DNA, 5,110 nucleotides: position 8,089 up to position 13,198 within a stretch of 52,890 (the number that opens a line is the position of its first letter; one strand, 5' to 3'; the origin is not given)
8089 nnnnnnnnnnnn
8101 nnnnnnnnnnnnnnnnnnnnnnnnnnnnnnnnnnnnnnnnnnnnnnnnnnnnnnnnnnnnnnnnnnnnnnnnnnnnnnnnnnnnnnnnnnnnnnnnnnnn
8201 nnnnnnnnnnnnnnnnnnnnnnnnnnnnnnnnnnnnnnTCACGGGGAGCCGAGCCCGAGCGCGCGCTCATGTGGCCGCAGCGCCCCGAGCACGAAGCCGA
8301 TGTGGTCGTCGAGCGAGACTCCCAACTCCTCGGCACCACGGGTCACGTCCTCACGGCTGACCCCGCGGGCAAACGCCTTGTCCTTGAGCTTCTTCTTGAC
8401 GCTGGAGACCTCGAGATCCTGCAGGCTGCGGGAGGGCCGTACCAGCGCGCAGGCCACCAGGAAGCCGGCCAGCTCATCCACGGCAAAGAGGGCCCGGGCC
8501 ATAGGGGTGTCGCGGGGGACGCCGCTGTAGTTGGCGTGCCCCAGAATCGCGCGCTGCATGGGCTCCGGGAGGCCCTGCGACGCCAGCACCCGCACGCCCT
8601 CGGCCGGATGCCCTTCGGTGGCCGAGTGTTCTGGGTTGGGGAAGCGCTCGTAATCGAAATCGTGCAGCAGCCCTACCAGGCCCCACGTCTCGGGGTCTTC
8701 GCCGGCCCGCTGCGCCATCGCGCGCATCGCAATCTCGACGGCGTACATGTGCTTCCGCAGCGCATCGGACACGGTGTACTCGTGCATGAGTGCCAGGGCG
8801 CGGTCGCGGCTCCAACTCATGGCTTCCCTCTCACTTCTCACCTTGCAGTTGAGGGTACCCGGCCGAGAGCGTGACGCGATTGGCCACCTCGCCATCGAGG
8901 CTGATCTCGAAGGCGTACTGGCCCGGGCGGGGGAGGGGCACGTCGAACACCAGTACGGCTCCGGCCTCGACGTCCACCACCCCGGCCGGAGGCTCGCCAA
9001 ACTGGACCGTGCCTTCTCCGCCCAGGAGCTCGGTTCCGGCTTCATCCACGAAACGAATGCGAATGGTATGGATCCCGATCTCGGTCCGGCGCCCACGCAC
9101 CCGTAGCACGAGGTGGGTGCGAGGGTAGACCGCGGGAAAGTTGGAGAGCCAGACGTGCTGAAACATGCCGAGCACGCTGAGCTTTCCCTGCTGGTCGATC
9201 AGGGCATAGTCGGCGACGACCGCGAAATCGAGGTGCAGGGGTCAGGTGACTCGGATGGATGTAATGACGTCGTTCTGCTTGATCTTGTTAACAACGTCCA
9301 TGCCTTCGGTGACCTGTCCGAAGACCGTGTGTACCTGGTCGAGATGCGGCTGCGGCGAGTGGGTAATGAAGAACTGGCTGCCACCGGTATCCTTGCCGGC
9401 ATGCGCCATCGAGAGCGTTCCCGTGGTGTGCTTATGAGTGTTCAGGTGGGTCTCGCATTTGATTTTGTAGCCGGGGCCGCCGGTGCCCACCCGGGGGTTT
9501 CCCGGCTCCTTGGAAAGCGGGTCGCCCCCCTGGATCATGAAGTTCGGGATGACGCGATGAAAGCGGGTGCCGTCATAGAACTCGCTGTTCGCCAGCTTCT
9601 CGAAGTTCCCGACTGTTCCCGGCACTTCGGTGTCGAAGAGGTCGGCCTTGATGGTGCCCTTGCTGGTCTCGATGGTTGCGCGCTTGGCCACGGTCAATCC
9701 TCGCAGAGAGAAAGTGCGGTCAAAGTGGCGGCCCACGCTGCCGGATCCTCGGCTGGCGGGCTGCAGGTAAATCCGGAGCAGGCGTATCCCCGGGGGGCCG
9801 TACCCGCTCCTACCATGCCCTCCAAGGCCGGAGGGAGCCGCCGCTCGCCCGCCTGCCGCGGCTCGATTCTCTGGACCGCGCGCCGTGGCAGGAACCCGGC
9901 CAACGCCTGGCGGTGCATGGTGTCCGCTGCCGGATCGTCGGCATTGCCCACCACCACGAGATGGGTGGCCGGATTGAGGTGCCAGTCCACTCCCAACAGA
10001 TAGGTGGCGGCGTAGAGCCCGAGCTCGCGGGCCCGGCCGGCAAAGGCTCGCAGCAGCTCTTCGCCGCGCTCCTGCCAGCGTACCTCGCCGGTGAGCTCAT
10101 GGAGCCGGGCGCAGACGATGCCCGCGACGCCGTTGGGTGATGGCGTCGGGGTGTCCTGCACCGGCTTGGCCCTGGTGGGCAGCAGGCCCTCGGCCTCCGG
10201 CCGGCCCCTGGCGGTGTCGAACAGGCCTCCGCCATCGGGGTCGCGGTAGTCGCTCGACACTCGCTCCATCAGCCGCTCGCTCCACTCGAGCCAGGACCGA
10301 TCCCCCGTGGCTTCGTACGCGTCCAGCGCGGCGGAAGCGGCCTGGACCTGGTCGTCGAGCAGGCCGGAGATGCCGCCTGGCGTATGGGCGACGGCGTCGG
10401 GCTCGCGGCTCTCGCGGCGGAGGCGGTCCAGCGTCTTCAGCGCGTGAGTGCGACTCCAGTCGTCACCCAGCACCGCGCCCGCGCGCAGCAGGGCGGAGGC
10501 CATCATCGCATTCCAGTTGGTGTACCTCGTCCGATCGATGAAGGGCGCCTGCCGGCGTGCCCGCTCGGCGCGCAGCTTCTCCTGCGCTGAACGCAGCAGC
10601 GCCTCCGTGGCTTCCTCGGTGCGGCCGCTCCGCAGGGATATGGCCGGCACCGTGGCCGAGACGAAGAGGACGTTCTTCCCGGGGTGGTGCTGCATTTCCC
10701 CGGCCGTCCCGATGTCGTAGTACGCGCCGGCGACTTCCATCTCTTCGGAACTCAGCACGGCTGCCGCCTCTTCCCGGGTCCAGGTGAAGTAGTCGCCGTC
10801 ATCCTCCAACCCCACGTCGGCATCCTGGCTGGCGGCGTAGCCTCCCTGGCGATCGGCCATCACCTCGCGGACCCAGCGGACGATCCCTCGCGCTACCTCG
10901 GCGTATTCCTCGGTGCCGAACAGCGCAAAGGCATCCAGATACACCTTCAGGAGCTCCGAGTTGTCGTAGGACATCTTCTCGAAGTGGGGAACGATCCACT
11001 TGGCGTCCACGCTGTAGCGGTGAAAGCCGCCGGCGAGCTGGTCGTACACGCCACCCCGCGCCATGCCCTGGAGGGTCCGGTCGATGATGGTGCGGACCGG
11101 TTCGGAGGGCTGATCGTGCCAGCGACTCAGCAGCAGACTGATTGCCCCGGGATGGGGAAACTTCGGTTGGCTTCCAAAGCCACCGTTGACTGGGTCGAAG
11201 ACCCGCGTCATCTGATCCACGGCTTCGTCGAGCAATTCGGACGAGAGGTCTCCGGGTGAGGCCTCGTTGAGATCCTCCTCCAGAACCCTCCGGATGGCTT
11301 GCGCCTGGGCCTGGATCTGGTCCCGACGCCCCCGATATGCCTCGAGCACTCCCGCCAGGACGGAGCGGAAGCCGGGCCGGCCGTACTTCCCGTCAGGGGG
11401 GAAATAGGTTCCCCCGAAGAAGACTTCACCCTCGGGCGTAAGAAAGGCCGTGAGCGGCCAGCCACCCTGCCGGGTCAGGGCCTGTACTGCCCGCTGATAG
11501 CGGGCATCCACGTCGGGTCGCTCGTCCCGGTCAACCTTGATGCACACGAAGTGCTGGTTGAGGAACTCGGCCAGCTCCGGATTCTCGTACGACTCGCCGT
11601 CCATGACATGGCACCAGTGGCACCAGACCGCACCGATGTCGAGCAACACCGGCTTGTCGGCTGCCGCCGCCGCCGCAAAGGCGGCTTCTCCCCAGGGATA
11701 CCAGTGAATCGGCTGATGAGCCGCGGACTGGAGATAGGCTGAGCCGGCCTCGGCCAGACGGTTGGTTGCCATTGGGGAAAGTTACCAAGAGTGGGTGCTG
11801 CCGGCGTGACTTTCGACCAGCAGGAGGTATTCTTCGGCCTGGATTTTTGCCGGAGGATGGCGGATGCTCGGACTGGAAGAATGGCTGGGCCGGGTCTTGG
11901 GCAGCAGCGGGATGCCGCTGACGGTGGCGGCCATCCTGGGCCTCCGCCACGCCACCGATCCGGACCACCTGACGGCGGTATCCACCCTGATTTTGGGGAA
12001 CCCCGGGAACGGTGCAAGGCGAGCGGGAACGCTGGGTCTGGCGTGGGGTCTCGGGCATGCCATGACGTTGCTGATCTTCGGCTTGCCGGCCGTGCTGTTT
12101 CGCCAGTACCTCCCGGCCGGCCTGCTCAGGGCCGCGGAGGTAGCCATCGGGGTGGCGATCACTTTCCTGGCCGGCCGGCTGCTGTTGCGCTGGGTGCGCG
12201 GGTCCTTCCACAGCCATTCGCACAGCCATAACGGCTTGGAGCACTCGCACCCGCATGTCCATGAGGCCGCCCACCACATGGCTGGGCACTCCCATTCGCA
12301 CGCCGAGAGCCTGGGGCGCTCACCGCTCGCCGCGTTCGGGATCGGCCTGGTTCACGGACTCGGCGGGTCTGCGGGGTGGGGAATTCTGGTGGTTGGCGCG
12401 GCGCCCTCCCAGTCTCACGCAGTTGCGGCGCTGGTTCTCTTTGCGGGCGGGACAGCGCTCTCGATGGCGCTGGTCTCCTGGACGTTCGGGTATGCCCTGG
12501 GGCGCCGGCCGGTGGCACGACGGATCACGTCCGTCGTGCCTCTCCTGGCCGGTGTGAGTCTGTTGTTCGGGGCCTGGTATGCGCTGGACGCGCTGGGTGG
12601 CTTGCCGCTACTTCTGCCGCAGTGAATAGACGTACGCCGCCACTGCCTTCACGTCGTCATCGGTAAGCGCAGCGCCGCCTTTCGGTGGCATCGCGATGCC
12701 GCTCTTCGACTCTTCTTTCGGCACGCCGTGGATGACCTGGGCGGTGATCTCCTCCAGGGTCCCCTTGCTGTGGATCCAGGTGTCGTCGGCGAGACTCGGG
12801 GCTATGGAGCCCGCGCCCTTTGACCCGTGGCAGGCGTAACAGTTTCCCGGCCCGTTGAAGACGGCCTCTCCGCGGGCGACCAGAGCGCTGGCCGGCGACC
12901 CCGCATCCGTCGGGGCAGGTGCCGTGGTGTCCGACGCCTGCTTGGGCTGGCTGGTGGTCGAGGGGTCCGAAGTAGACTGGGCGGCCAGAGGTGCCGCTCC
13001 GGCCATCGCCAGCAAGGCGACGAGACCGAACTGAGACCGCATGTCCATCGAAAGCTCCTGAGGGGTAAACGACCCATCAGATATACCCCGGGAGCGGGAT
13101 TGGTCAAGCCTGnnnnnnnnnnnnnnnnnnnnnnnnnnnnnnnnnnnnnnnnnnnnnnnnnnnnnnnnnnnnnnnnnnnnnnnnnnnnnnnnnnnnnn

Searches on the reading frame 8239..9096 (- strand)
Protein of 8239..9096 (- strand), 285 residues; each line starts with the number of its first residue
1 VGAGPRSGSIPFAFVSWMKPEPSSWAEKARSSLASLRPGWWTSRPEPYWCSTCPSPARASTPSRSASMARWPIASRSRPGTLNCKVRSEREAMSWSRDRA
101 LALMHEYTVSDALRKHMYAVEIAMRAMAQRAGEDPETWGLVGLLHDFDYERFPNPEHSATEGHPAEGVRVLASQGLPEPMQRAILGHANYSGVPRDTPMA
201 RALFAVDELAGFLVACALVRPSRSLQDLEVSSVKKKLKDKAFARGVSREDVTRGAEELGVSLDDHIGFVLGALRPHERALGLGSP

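Call 9: search_protein_families(library=pfam, proteins=[window:8239-9096:-], max_evalue=0.01)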
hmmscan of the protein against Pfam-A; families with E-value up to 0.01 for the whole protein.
window:8239-9096:- (285 aa): 1 family
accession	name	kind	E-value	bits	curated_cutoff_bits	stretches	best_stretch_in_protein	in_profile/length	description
PF01966.28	HD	-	2.6e-07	31.4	22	1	115-209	3-113/116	HD domain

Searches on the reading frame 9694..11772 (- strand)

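Call 9: search_protein_families(library=pfam, proteins=[window:9694-11772:-], max_evalue=0.01)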
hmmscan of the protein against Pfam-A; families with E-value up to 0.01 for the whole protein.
window:9694-11772:- (692 aa): 7 families
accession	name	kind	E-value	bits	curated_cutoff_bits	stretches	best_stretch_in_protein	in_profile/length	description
PF03190.21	Thioredox_DsbH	-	9.1e-69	231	27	1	3-164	1-162/163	Protein of unknown function, DUF255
PF13899.12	Thioredoxin_7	-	1.5e-13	51.1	27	1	24-113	2-83/83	Thioredoxin-like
PF03663.20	Glyco_hydro_76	-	4.9e-05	23.4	25.9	0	417-518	33-138/366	Glycosyl hydrolase family 76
PF06662.19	C5-epim_C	-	0.00077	19.4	23.3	0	463-506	21-62/188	D-glucuronyl C5-epimerase C-terminus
PF00085.26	Thioredoxin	-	0.0017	18.7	23.5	1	31-92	9-68/103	Thioredoxin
PF07221.17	GlcNAc_2-epim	-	0.0032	17.2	23.4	0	423-511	88-178/347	N-acylglucosamine 2-epimerase (GlcNAc 2-epimerase)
PF13098.12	Thioredoxin_2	-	0.0065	17.2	27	0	36-112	2-83/104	Thioredoxin-like domain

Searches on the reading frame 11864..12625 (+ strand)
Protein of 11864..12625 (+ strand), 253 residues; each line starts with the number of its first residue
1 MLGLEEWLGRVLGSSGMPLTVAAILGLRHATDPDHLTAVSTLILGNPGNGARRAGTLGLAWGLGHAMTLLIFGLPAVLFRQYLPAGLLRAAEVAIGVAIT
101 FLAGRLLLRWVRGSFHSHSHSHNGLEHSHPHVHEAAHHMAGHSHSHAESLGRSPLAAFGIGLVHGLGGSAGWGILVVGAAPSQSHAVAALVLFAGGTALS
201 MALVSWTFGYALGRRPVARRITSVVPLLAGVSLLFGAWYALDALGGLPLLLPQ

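Call 9: search_protein_families(library=pfam, proteins=[window:11864-12625:+], max_evalue=0.01)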
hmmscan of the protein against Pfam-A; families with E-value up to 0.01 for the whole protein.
window:11864-12625:+ (253 aa): 2 families
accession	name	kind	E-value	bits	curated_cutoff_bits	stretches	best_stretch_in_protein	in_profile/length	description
PF03824.22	NicO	-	0.0016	18.3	27.7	1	21-204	7-198/287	High-affinity nickel-transport protein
PF01758.21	SBF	-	0.008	16.3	24.3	0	153-218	41-110/191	Sodium Bile acid symporter family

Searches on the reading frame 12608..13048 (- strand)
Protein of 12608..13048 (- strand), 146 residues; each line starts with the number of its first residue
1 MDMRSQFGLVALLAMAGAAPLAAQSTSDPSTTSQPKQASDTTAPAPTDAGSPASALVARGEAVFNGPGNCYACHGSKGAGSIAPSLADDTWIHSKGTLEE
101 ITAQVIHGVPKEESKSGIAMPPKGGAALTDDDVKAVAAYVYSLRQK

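Call 9: search_protein_families(library=pfam, proteins=[window:12608-13048:-], max_evalue=0.01)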
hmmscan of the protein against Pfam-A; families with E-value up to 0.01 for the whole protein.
window:12608-13048:- (146 aa): 2 families
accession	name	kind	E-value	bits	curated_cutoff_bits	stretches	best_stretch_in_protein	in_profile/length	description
PF13442.11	Cytochrome_CBB3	-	3.7e-14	53.2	27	1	56-140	2-68/68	Cytochrome C oxidase, cbb3-type, subunit III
PF00034.26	Cytochrom_C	-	2.2e-11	45.3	21.3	1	57-143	1-89/90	Cytochrome c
